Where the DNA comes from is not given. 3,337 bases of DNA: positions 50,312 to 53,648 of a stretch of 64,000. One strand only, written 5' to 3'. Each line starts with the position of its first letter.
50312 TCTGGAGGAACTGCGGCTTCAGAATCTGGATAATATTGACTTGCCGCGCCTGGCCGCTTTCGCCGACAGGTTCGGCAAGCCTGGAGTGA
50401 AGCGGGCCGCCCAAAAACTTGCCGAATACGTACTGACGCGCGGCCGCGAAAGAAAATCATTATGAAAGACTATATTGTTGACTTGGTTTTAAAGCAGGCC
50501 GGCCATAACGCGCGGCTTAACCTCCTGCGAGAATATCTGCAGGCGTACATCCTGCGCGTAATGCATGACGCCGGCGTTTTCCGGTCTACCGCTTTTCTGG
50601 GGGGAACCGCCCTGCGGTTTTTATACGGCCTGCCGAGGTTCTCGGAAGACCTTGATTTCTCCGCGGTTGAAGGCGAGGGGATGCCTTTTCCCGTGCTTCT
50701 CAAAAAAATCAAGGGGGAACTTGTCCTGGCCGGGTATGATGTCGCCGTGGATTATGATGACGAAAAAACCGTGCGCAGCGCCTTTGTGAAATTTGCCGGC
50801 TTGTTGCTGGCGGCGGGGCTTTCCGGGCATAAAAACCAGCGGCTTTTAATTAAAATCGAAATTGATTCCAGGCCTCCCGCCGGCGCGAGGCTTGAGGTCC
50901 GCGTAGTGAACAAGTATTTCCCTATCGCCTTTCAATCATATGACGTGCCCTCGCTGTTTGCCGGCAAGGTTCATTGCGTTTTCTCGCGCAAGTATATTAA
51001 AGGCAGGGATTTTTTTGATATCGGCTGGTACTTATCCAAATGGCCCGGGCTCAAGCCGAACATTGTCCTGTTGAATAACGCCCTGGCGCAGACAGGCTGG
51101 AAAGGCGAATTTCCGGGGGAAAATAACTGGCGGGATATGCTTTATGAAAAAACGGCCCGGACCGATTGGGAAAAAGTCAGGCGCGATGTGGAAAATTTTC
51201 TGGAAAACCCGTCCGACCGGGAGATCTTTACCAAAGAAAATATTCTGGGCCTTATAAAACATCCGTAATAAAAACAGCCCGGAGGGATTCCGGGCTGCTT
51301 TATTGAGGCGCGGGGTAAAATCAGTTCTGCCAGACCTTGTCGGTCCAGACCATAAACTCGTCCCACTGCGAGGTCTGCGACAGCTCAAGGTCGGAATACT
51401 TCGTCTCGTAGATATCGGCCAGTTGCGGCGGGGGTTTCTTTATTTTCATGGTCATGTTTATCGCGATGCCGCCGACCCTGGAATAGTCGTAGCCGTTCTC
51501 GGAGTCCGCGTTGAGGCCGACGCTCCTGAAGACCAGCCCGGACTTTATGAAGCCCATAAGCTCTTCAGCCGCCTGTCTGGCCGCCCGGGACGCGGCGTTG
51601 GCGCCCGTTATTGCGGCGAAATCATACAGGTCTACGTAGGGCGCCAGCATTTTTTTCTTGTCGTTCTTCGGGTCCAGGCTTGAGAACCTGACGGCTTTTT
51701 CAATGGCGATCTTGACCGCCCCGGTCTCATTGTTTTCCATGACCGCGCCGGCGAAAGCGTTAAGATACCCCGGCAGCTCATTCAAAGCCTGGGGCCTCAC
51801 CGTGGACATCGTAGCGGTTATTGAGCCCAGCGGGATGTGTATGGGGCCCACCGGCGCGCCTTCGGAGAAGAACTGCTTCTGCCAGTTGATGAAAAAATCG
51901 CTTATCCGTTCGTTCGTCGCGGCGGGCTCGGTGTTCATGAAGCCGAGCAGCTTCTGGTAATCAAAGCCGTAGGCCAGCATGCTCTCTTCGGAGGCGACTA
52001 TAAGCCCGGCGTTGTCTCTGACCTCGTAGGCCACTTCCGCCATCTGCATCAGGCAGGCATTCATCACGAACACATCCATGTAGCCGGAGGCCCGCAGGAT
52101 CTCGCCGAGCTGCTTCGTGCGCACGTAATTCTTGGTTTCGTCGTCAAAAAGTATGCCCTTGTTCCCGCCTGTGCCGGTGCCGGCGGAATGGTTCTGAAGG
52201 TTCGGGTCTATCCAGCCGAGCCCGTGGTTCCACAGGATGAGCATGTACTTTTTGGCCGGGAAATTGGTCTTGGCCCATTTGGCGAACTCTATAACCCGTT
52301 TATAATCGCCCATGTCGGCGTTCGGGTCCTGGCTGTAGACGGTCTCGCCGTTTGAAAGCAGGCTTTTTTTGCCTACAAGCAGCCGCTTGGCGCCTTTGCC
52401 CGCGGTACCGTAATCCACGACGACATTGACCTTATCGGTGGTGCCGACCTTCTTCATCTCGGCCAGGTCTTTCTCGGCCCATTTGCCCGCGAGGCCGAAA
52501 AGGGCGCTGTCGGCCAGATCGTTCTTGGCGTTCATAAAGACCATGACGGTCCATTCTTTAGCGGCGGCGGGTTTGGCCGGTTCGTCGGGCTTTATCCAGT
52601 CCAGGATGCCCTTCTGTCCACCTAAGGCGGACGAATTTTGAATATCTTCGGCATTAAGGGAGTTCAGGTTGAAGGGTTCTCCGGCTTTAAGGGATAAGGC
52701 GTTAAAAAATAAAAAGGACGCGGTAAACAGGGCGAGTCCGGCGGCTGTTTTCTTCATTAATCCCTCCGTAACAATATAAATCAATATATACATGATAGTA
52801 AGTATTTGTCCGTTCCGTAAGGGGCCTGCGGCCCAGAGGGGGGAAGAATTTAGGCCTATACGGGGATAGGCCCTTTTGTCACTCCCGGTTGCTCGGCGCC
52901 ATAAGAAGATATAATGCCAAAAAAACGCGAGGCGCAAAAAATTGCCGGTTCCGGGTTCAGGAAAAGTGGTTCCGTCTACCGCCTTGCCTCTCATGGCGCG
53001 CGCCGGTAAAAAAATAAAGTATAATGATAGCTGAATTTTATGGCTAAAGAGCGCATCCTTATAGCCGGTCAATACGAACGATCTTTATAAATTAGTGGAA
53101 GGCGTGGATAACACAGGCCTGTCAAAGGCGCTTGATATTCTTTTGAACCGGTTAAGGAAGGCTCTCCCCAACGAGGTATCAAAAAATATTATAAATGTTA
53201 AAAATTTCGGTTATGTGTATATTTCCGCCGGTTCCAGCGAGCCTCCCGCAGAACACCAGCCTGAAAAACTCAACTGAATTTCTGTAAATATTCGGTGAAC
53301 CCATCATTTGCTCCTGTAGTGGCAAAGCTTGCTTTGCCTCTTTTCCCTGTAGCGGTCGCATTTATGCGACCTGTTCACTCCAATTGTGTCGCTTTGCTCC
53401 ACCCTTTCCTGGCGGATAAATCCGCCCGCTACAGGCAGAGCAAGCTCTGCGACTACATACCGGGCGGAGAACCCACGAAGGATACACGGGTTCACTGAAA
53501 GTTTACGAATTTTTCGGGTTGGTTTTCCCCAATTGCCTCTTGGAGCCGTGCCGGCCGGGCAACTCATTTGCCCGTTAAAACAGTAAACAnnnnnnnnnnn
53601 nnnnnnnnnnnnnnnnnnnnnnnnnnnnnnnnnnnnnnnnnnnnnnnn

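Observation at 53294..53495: Nested REPIN-like structure: two different GTAG-headed REP units arranged A-B-B'-A' inside an outer 8-bp inverted repeat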

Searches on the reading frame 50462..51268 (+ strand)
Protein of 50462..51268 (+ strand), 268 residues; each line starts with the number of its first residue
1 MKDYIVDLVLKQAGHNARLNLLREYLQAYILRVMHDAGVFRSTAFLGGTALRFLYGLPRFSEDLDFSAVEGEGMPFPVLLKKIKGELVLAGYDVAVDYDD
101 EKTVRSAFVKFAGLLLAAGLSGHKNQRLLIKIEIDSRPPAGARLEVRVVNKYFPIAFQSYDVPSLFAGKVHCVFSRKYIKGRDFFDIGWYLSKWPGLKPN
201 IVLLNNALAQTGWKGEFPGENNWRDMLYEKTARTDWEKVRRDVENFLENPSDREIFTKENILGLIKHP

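Call 9: search_protein_families(library=pfam, proteins=[window:50462-51268:+])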
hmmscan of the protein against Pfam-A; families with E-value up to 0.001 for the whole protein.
window:50462-51268:+ (268 aa): 1 family
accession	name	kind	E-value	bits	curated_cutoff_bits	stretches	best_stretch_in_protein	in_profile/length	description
PF08843.17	AbiEii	-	8e-25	88.6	22.5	1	36-256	8-236/238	Nucleotidyl transferase AbiEii toxin, Type IV TA system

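Call 54: find_encoding_contigs(protein=window:50462-51268:+, flank=10000, max_places=10)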
Protein window:50462-51268:+ (268 aa): 4 contigs read that carry it; 3 places shown.
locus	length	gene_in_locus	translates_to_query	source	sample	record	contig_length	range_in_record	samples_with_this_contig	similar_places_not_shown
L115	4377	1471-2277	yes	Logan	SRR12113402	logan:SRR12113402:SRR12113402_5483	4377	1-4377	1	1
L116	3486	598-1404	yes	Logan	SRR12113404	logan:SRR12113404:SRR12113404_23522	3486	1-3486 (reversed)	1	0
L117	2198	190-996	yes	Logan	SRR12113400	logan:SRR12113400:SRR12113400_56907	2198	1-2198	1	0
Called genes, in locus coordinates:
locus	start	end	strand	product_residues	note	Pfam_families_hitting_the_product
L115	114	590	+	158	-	PF01467:CTP_transf_like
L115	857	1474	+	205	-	-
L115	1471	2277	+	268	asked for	PF08843:AbiEii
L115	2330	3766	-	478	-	PF03415:Peptidase_C11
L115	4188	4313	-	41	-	-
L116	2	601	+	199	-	?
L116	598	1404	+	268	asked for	PF08843:AbiEii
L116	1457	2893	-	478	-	PF03415:Peptidase_C11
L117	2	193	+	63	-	?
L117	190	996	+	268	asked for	PF08843:AbiEii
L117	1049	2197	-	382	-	?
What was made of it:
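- On IS66-family MITE: Logan contigs break inside the element (call 54).
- Logan contigs from the same samples break inside the element at 53350 and 53368, as expected for repeated DNA (call 54).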

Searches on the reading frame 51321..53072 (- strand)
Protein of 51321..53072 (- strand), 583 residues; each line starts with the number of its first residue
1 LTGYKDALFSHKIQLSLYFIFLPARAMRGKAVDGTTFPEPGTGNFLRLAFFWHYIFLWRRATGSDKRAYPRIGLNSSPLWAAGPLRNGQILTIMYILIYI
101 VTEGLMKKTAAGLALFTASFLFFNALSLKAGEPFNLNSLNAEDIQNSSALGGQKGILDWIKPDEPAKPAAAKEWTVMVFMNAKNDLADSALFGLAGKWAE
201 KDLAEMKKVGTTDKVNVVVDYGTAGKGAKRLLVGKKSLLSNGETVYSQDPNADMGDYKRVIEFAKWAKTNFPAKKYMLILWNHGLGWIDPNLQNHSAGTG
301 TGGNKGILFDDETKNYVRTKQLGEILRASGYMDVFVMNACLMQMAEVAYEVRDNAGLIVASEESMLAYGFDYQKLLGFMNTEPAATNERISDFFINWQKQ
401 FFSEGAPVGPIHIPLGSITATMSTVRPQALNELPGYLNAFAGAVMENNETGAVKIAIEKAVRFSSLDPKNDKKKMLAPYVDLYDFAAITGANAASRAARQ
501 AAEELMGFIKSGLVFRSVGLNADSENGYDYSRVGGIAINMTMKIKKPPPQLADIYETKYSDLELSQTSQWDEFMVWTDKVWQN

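Call 9: search_protein_families(library=pfam, proteins=[window:51321-53072:-])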
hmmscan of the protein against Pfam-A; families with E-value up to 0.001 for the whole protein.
window:51321-53072:- (583 aa): 1 family
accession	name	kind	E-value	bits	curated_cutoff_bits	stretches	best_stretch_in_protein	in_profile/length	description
PF03415.19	Peptidase_C11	-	7e-40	138.1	25.8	1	197-574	11-356/359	Clostripain family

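Call 53: find_encoding_contigs(protein=window:51321-52994:-, flank=10000, max_places=10)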
Protein window:51321-52994:- (557 aa): no gene with exactly this product is on record in the collection.

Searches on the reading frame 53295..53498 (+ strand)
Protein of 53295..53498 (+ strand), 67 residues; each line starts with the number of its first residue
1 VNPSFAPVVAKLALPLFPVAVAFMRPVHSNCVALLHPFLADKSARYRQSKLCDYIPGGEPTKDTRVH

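Call 30: search_protein_families(library=pfam, proteins=[window:53295-53498:+], max_evalue=1)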
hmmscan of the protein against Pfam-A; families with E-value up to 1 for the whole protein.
window:53295-53498:+ (67 aa): 0 families
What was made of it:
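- On IS66-family MITE: The ORFs that cross it have no Pfam hit (call 30).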
